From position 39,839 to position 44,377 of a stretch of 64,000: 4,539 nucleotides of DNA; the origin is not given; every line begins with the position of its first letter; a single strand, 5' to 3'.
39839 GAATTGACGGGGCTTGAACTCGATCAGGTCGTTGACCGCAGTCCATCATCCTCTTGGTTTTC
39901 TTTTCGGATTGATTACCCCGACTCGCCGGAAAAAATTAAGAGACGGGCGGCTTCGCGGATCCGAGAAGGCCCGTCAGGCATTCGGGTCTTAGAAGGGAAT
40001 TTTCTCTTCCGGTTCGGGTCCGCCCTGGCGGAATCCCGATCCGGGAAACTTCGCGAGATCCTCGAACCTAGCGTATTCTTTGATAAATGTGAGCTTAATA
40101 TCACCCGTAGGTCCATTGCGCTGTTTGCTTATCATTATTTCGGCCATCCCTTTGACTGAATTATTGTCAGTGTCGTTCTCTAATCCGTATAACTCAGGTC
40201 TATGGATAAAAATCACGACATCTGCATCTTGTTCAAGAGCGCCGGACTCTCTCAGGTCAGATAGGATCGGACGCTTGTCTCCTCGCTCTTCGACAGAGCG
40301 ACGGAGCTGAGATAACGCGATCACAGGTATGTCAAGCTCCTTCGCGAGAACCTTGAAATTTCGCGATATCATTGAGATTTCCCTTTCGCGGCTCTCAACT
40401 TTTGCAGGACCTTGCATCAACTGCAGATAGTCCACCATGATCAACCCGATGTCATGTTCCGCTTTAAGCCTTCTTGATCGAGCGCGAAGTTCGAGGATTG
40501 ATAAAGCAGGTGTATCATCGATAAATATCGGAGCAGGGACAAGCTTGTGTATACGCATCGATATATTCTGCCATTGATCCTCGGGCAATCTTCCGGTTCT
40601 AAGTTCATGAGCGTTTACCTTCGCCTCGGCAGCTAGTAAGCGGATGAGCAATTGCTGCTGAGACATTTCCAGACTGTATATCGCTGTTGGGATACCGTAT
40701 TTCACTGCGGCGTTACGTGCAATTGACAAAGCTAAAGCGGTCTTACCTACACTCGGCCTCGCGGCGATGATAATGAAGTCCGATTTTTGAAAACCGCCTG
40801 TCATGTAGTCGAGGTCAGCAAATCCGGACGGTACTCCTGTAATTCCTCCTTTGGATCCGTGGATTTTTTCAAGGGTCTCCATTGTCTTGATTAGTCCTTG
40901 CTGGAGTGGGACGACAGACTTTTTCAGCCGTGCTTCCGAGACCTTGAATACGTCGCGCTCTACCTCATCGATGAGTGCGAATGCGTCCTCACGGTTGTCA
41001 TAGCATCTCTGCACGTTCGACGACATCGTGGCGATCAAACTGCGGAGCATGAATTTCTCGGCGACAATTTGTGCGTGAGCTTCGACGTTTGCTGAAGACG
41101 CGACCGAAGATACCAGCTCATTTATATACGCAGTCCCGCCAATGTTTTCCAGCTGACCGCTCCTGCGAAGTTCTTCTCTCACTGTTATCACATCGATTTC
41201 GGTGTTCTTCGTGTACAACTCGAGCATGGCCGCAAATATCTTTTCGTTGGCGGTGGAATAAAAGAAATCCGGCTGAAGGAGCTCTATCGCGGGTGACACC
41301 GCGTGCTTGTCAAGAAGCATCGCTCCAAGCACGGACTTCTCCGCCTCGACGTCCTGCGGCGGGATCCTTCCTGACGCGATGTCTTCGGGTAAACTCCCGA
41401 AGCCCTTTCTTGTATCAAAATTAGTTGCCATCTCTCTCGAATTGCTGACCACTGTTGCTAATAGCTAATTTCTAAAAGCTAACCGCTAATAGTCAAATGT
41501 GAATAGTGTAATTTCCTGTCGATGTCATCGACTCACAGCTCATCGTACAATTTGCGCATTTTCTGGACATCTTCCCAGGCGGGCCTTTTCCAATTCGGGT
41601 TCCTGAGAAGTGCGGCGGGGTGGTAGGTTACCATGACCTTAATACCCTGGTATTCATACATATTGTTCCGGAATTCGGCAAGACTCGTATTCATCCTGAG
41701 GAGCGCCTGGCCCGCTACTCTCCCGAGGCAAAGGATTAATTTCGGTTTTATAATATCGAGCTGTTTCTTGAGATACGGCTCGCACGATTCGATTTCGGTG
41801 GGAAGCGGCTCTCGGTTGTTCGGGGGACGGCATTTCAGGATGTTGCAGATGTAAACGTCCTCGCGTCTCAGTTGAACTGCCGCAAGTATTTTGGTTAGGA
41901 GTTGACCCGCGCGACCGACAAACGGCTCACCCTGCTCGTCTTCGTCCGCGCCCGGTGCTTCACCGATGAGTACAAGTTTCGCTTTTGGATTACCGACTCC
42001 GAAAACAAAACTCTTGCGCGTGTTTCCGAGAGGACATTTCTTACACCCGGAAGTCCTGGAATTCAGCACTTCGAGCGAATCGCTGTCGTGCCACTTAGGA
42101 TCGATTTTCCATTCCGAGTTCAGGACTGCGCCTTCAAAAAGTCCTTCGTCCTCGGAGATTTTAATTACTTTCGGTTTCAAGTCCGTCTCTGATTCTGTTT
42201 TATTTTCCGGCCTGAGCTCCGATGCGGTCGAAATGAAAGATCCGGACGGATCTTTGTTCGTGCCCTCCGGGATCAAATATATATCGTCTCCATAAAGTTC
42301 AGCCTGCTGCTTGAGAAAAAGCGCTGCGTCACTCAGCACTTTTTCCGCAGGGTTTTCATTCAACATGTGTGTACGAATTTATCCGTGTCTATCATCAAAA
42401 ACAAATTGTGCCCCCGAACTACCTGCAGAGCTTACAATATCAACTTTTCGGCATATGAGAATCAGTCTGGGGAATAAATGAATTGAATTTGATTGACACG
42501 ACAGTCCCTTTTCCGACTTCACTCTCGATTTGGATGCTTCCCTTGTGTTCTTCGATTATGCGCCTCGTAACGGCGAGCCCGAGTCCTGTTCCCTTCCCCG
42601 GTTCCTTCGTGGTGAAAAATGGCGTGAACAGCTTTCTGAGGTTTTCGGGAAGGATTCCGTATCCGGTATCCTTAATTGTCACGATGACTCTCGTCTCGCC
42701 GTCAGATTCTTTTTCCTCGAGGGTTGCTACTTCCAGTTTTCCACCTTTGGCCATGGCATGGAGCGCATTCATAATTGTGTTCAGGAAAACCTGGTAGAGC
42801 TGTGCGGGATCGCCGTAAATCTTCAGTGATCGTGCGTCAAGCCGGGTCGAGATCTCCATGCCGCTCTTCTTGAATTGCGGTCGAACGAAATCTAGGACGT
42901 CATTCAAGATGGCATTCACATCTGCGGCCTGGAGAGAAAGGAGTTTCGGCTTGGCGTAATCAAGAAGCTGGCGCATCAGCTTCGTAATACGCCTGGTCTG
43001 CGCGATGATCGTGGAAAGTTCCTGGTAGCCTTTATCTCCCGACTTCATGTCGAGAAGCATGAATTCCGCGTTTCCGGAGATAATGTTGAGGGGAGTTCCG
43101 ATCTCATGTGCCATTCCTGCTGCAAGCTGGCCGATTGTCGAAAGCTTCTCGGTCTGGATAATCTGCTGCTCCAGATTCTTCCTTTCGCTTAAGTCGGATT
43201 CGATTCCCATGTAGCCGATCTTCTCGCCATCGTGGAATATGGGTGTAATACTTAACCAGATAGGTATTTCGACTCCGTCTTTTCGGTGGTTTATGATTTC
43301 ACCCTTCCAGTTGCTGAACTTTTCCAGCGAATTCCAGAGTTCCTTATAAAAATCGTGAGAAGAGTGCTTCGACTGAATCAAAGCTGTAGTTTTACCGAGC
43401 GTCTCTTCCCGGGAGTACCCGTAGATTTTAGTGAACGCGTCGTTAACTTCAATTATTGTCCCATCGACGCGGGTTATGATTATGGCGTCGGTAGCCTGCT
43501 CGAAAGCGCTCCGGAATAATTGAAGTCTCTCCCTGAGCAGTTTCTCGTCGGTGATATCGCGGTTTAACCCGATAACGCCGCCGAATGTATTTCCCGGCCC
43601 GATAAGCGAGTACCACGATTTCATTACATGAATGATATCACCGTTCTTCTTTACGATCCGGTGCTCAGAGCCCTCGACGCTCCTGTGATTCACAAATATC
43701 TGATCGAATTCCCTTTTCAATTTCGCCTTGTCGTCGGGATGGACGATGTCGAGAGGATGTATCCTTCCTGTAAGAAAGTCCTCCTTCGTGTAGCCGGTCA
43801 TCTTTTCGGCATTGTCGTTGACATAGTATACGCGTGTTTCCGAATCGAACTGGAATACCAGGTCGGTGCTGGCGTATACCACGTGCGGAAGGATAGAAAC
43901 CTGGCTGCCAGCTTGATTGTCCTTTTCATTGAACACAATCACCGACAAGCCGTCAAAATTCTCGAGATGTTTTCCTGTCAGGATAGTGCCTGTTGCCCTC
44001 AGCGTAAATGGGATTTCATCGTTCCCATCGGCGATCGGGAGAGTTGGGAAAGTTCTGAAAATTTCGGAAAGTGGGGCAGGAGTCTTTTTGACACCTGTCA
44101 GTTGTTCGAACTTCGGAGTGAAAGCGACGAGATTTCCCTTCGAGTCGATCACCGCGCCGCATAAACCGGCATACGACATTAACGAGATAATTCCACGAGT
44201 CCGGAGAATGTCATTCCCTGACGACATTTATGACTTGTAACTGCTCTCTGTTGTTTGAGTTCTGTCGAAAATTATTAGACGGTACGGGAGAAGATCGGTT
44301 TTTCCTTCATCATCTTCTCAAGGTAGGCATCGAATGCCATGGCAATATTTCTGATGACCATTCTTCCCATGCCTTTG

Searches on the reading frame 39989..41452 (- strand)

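Call 27: search_protein_families(library=pfam, proteins=[window:39989-41452:-], max_evalue=0.00001)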
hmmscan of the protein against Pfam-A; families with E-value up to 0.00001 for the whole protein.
window:39989-41452:- (487 aa): 3 families
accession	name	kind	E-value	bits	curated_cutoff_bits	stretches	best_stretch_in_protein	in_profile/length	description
PF03796.21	DnaB_C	-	1e-106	356.5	27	1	206-465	1-255/255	DnaB-like helicase C terminal domain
PF00772.26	DnaB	-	1.2e-33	115.7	23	1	31-132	2-103/103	DnaB-like helicase N terminal domain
PF13481.12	AAA_25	-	1.9e-11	44.4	27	1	219-384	28-191/195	AAA domain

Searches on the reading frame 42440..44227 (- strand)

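Call 7: search_protein_families(library=pfam, proteins=[window:42440-44227:-])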
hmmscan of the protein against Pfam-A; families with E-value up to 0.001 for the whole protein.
window:42440-44227:- (595 aa): 9 families
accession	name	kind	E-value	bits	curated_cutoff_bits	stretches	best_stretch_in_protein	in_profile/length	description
PF13426.13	PAS_9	-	1.3e-28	99.7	27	2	247-348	2-103/103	PAS domain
PF00989.32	PAS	-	4.2e-28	98.1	22.6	2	237-342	2-109/113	PAS fold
PF02518.31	HATPase_c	-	1.8e-24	86.7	26.4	1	472-581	1-107/111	Histidine kinase-, DNA gyrase B-, and HSP90-like ATPase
PF08447.18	PAS_3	-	1.3e-23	83.5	25.6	2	135-205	3-72/89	PAS fold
PF08448.16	PAS_4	-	2e-15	57.4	23.1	2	242-350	1-109/110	PAS fold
PF13188.13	PAS_8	-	1.1e-14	54.1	21.8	1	237-280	2-46/65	PAS domain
PF00512.31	HisKA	-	1.8e-14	53.9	26.9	1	366-426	3-62/66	His Kinase A (phospho-acceptor) domain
PF14501.12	HATPase_c_5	-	0.00018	21.8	22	1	475-570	4-91/102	GHKL domain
PF24990.1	PAS_13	-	0.00057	20.6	27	0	249-296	3-52/143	ERT1/acuK family PAS domain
